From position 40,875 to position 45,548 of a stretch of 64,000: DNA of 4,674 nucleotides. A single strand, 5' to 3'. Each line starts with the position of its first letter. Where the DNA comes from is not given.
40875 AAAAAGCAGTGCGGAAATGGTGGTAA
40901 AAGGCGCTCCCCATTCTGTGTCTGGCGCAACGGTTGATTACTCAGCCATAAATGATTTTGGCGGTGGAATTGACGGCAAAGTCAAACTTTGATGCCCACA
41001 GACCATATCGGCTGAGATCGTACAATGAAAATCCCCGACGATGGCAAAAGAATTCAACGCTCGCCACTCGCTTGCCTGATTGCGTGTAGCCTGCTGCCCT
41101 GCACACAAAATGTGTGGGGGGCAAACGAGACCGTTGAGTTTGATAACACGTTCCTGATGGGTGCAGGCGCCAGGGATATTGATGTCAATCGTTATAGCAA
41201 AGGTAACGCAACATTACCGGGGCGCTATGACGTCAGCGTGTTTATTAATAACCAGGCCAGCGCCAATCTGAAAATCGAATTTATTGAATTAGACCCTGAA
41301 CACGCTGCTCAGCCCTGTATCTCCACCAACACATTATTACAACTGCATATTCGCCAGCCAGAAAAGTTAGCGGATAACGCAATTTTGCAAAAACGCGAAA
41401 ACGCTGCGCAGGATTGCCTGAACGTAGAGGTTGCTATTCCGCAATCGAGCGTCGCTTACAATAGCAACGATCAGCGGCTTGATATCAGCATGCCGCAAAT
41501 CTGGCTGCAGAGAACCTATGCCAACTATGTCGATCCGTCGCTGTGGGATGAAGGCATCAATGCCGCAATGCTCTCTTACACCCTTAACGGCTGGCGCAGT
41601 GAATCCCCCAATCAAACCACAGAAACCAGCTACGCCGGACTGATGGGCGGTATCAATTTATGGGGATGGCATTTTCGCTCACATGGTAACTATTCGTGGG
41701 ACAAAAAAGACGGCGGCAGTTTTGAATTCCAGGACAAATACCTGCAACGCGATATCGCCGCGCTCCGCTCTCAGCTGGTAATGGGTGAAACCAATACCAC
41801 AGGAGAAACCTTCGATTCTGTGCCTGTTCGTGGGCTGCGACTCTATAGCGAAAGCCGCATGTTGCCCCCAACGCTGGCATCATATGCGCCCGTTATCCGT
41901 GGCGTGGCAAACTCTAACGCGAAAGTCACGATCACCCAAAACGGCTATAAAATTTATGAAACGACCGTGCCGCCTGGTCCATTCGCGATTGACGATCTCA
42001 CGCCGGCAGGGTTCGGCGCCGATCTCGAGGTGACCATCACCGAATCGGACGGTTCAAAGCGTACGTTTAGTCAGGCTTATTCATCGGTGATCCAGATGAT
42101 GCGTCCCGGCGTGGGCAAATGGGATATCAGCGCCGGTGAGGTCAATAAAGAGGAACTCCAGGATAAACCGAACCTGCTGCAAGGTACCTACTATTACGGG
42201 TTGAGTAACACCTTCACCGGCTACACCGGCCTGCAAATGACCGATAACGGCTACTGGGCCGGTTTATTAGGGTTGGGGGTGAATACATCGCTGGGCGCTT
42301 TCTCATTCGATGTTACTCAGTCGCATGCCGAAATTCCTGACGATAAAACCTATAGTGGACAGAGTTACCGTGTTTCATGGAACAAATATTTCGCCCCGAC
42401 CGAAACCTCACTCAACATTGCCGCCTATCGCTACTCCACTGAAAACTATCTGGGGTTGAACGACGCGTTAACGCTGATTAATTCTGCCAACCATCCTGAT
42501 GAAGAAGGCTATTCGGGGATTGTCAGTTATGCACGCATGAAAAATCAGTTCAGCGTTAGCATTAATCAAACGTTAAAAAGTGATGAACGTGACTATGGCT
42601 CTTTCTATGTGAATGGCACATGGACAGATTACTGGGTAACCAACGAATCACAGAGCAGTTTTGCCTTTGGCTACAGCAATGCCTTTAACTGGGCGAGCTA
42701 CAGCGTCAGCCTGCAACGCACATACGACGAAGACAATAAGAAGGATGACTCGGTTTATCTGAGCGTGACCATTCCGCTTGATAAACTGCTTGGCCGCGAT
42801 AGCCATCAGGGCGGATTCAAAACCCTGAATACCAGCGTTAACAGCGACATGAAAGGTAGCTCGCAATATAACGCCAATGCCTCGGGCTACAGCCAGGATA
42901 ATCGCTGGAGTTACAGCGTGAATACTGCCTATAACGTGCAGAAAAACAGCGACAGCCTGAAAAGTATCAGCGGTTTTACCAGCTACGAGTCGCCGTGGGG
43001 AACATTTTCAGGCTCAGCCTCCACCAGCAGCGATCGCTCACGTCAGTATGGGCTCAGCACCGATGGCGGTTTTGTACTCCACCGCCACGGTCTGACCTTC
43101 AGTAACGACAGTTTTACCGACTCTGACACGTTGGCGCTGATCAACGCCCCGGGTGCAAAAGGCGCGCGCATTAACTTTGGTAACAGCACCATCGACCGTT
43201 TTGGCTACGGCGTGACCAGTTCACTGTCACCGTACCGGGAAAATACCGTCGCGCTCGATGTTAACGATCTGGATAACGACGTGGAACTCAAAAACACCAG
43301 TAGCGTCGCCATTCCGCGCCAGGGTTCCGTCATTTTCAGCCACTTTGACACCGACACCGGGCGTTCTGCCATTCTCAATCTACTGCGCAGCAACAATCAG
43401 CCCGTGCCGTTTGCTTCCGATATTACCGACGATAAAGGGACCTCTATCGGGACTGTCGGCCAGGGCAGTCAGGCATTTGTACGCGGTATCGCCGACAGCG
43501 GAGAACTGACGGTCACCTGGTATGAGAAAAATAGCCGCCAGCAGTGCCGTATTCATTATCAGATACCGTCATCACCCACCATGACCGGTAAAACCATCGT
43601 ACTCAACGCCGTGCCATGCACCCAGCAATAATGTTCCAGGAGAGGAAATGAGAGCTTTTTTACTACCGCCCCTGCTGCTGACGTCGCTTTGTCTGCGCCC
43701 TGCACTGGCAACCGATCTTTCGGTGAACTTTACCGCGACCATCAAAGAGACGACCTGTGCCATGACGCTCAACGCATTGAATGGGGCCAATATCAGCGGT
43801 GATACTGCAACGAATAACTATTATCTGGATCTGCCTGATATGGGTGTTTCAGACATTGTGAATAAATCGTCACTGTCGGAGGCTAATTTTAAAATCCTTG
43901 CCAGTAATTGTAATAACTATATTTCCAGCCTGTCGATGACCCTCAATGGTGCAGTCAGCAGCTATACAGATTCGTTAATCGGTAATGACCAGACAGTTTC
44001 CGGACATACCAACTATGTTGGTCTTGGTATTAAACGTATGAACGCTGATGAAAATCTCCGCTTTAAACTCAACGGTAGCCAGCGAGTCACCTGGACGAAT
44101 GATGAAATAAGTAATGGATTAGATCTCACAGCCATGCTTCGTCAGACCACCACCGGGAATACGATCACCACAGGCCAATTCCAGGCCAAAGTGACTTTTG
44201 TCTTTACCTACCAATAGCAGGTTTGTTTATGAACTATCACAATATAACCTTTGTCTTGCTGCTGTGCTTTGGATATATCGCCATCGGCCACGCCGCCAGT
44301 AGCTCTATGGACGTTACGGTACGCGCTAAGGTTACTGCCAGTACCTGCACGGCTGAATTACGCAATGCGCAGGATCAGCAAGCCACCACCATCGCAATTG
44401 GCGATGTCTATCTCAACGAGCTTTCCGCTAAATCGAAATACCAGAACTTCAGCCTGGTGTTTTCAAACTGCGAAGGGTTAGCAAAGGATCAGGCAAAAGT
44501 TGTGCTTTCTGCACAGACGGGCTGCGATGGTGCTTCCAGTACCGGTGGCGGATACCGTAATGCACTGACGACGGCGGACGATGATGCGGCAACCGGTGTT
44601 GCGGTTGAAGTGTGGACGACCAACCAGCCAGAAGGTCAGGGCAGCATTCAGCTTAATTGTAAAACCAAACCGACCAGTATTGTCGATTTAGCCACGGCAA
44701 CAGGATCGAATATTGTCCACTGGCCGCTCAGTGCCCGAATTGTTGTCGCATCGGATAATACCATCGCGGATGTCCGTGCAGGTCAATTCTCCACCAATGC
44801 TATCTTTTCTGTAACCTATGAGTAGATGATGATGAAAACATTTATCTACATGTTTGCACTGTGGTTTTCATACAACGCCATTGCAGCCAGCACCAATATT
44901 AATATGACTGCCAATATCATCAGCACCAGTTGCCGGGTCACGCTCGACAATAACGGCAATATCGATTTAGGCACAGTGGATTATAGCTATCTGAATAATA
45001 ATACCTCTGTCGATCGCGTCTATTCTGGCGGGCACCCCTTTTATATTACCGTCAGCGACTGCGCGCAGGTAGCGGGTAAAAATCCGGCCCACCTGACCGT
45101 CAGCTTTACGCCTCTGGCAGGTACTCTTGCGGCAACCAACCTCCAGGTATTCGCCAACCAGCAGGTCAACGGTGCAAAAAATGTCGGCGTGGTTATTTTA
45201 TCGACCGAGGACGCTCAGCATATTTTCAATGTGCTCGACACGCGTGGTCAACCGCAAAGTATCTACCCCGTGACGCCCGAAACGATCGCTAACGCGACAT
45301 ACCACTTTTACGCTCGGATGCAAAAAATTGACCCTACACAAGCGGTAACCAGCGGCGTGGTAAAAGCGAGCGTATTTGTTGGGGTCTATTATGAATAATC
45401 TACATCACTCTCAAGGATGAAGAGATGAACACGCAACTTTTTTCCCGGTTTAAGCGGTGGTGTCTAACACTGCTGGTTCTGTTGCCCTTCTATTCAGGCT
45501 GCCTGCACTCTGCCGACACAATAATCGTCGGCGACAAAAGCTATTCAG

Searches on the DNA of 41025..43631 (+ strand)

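Call 76: search_dna_similar(query=window:41025-43631:+, collection=ecoli_genomes, mode=distant, max_rows=30, rows=spread)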
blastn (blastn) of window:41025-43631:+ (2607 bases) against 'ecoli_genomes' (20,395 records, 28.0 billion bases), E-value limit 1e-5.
Records with a match: 5219; places in all: 5235; records where one place covers at least 80% of the query: 114.
Genomes with a match: 5219 of 5426; with a place that covers at least 80% of the query: 114. Places per genome that has any: lowest 1, median 1, highest 2. On chromosomes: 5232 places; on plasmids: 3.
Best place of each record, by identity: >=99% 8; 95-99% 3; 90-95% 3; 60-80% 5205.
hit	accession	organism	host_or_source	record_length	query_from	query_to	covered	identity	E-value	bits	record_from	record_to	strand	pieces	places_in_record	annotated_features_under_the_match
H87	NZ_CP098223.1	Escherichia coli strain Z0117EC0005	Canis lupus familiaris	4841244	1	2607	100%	100.0%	0e+0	4698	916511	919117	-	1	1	outer membrane usher protein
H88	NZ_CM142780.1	Escherichia coli strain GPEC1352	chicken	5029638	499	2467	76%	65.8%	4e-125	460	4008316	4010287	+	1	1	htrE: outer membrane usher protein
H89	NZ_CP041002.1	Escherichia coli strain FDAARGOS_772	NIST Mixed Microbial RM strain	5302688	499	2465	75%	65.3%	8e-121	445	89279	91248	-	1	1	htrE: Yad fimbria usher protein HtrE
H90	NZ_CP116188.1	Escherichia coli strain DETEC-E223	bed curtain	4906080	442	2307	72%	65.8%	4e-125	460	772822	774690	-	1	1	htrE: Yad fimbria usher protein HtrE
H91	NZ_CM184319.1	Escherichia coli strain H32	human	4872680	442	2307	72%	65.8%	4e-125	460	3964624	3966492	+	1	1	htrE: Yad fimbria usher protein HtrE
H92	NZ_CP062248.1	Escherichia coli strain AML002_ev02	not applicable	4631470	442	2307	72%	65.7%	6e-123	453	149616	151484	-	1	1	htrE: Yad fimbria usher protein HtrE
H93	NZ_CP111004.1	Escherichia coli strain J53-p131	Homo sapiens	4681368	442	2307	72%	65.7%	6e-123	453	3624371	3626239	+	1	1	htrE: Yad fimbria usher protein HtrE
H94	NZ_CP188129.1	Escherichia coli strain TUM22199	Laboratory developed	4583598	442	2307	72%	65.7%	6e-123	453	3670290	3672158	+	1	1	htrE: Yad fimbria usher protein HtrE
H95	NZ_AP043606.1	Escherichia coli strain AST198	Homo sapiens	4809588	442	2307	72%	65.6%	7e-122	448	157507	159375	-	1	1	htrE: Yad fimbria usher protein HtrE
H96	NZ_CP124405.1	Escherichia coli strain AVS0935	environmental: river near WWTP effluent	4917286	499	2312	70%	66.2%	1e-131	481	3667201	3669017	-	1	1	htrE: Yad fimbria usher protein HtrE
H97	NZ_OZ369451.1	Escherichia coli strain Esc17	not applicable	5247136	499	2312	70%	66.2%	1e-131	481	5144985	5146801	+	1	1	htrE: Yad fimbria usher protein HtrE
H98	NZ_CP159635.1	Escherichia coli strain Z135-2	hospital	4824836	499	2312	70%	66.1%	6e-129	472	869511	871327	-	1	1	htrE: Yad fimbria usher protein HtrE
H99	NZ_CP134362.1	Escherichia coli strain TUM13754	Homo sapiens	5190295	499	2307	69%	66.2%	3e-126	463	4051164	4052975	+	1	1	htrE: outer membrane usher protein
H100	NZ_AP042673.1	Escherichia coli strain OkiPb01711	bovine feces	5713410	499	2307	69%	65.9%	8e-121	445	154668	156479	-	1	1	htrE: Yad fimbria usher protein HtrE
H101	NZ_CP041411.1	Escherichia coli strain STEC719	goat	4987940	499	2307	69%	65.9%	2e-123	453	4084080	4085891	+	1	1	htrE: Yad fimbria usher protein HtrE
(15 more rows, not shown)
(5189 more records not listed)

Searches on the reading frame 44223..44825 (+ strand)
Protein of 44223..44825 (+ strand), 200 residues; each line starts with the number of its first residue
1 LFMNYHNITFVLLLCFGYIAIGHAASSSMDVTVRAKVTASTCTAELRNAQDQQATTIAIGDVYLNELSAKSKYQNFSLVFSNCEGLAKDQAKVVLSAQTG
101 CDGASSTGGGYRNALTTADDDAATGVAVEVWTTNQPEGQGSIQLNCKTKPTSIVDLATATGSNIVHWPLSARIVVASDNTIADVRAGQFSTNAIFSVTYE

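Call 3: search_protein_families(library=pfam, proteins=[window:44223-44825:+], max_evalue=0.01)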
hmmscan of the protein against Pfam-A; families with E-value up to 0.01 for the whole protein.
window:44223-44825:+ (200 aa): 1 family
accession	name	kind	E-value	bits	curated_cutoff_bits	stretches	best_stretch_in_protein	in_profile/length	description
PF10836.13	DUF2574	-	0.00052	20.3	27.5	1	9-58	7-55/93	Protein of unknown function (DUF2574)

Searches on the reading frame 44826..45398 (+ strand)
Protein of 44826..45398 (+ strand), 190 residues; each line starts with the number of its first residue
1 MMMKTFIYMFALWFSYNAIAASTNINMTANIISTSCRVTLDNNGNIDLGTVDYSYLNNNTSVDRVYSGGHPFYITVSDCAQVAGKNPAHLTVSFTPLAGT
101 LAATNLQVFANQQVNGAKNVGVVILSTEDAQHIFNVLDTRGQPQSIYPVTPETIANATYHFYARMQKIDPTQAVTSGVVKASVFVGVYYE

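Call 3: search_protein_families(library=pfam, proteins=[window:44826-45398:+], max_evalue=0.01)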
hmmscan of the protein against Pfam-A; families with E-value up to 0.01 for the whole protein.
window:44826-45398:+ (190 aa): 1 family
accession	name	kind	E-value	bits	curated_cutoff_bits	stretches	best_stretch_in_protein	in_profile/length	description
PF00419.26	Fimbrial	-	1.1e-13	52.2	25.6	1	25-189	1-150/151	Fimbrial protein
